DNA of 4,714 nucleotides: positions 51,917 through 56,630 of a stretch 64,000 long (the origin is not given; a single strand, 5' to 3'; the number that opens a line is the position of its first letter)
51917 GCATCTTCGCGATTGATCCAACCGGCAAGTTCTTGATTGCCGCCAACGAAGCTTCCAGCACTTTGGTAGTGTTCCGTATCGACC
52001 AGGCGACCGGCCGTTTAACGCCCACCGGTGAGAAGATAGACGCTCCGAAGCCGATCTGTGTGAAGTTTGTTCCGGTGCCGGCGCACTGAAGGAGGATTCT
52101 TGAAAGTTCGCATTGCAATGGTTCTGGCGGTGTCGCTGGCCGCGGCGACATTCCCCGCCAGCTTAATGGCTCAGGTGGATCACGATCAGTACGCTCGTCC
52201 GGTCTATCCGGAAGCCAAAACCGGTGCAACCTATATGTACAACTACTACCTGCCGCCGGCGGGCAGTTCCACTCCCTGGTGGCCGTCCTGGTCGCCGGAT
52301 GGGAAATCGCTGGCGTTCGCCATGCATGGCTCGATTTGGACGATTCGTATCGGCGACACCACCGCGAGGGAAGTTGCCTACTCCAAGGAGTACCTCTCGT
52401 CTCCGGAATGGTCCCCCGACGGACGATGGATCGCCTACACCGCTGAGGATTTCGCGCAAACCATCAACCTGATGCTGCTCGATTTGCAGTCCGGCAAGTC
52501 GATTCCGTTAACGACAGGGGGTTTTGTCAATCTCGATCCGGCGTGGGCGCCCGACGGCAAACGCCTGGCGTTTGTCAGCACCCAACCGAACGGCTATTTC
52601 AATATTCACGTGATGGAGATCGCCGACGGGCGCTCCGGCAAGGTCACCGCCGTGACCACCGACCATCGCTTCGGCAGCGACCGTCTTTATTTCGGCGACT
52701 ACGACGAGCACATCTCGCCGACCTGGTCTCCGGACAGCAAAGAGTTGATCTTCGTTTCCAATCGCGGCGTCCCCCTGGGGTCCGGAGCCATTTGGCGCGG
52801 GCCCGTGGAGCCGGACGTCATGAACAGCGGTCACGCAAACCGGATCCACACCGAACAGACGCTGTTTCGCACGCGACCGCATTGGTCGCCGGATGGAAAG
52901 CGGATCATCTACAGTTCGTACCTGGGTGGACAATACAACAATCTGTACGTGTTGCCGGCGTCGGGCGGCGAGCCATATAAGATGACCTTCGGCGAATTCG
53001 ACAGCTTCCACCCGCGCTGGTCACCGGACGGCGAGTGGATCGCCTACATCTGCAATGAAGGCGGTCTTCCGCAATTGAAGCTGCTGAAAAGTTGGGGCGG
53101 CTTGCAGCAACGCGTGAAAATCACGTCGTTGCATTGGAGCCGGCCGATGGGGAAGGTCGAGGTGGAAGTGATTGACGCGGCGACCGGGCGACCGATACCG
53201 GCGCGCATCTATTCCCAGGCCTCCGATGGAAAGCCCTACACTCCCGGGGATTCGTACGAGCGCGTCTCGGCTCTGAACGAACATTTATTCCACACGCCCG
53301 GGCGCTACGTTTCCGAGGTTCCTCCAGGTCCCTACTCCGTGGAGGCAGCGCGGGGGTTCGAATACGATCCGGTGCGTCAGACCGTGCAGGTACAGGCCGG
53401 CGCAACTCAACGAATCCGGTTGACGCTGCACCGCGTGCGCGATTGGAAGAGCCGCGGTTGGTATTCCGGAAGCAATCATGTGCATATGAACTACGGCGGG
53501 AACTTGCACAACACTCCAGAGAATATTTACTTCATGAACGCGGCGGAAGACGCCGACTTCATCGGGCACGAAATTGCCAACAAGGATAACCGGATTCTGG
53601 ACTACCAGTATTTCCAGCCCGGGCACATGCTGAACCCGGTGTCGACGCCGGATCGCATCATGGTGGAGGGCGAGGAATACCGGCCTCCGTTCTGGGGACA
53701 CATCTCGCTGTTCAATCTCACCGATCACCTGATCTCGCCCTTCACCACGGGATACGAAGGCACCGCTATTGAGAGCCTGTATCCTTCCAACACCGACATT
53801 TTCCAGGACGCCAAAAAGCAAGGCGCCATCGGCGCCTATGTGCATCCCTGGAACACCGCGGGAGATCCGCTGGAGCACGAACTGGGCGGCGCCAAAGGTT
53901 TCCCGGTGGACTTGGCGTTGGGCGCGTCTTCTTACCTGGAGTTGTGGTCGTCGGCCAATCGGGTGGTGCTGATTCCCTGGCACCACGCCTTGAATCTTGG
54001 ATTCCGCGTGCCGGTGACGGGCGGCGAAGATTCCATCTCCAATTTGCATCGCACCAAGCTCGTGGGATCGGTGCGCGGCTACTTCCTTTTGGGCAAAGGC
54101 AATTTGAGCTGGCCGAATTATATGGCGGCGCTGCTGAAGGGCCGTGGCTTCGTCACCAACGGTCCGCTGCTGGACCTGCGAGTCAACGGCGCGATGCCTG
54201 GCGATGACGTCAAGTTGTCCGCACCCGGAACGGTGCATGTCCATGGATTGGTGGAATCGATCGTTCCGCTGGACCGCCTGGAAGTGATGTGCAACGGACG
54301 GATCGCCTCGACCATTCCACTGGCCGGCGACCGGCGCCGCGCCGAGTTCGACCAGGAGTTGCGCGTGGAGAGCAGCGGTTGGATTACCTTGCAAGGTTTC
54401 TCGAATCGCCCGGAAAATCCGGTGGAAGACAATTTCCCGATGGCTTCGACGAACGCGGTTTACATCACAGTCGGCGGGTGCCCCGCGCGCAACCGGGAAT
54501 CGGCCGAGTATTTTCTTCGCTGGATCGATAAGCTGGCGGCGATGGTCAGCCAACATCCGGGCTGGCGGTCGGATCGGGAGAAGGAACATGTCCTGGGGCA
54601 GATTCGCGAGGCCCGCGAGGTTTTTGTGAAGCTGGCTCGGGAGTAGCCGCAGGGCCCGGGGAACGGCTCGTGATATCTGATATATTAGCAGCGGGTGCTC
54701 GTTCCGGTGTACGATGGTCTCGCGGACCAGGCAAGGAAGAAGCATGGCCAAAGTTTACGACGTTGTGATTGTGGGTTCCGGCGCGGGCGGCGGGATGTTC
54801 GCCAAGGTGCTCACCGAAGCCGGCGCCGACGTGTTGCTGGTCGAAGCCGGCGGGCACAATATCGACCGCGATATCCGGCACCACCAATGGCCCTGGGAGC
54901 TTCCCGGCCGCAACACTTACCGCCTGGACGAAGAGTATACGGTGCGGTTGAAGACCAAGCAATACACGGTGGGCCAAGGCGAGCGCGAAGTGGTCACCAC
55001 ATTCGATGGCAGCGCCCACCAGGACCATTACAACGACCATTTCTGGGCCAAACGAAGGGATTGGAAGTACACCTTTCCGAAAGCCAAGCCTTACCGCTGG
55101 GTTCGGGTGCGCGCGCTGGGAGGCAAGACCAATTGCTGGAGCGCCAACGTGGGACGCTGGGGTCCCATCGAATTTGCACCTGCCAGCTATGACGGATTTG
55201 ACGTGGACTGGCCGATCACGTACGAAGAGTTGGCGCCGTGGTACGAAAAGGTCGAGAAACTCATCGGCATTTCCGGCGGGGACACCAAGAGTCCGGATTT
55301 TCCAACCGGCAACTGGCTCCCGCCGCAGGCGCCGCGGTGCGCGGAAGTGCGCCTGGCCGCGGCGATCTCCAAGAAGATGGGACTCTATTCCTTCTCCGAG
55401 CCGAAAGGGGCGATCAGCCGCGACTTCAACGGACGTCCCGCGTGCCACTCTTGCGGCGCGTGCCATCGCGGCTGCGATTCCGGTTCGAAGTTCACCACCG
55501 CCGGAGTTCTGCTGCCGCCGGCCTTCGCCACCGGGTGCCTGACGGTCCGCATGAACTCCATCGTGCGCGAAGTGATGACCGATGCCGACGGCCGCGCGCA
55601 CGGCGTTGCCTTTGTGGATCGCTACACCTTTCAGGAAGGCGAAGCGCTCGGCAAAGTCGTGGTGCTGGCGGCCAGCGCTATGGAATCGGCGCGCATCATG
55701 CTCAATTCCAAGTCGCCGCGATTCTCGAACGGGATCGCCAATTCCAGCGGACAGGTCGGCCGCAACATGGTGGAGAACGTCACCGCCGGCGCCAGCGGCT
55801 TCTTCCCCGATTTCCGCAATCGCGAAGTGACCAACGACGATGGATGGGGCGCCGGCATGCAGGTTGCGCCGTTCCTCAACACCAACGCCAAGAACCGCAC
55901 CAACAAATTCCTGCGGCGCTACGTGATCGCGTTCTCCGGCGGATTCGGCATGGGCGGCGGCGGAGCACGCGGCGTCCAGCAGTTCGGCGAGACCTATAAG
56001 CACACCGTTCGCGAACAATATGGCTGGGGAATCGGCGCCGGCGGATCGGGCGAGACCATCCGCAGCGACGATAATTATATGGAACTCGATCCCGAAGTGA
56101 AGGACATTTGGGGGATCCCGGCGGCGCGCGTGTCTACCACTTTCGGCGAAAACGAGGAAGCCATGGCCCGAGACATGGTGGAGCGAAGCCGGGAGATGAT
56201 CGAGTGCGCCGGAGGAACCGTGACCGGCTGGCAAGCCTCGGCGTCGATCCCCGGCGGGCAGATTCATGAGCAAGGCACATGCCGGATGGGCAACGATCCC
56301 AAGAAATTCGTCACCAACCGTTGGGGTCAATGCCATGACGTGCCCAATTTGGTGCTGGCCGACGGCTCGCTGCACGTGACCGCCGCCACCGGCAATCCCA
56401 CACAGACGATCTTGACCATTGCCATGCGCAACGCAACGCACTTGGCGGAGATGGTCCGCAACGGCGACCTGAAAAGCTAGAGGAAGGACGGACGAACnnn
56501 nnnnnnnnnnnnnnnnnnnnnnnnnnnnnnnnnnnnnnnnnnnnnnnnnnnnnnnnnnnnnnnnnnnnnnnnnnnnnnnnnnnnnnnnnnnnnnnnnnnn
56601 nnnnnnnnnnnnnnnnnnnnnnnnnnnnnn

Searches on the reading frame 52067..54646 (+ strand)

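Call 8: search_protein_families(library=pfam, proteins=[window:52067-54646:+], max_evalue=0.001)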
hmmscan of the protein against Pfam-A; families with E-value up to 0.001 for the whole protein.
window:52067-54646:+ (859 aa): 4 families
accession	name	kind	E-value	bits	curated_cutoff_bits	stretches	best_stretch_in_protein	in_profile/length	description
PF07676.18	PD40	-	3.2e-37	126.1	20.9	4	148-182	4-38/38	WD40-like Beta Propeller Repeat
PF00930.27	DPPIV_N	-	1.8e-12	47.1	22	0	135-231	25-119/354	Dipeptidyl peptidase IV (DPP IV) N-terminal region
PF25174.1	Beta-prop_THOC3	-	4.4e-06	26.3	305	0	90-188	73-161/272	THOC3 beta-propeller domain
PF13620.12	CarboxypepD_reg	-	0.00028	21.6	32.3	0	412-454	38-81/82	Carboxypeptidase regulatory-like domain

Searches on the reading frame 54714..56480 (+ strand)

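Call 11: search_protein_families(library=pfam, proteins=[window:54714-56480:+], max_evalue=0.001)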
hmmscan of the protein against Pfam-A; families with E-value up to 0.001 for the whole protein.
window:54714-56480:+ (588 aa): 4 families
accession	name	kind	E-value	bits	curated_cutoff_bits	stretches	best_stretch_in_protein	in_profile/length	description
PF05199.19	GMC_oxred_C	-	7.3e-16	59.4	24.6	1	452-570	3-139/139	GMC oxidoreductase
PF00732.25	GMC_oxred_N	-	3.5e-12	47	23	1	230-353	100-214/218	GMC oxidoreductase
PF07992.20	Pyr_redox_2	-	1.5e-05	25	26.1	1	15-95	1-87/291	Pyridine nucleotide-disulphide oxidoreductase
PF01494.25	FAD_binding_3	-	0.00048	19.9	22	1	15-45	2-32/349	FAD binding domain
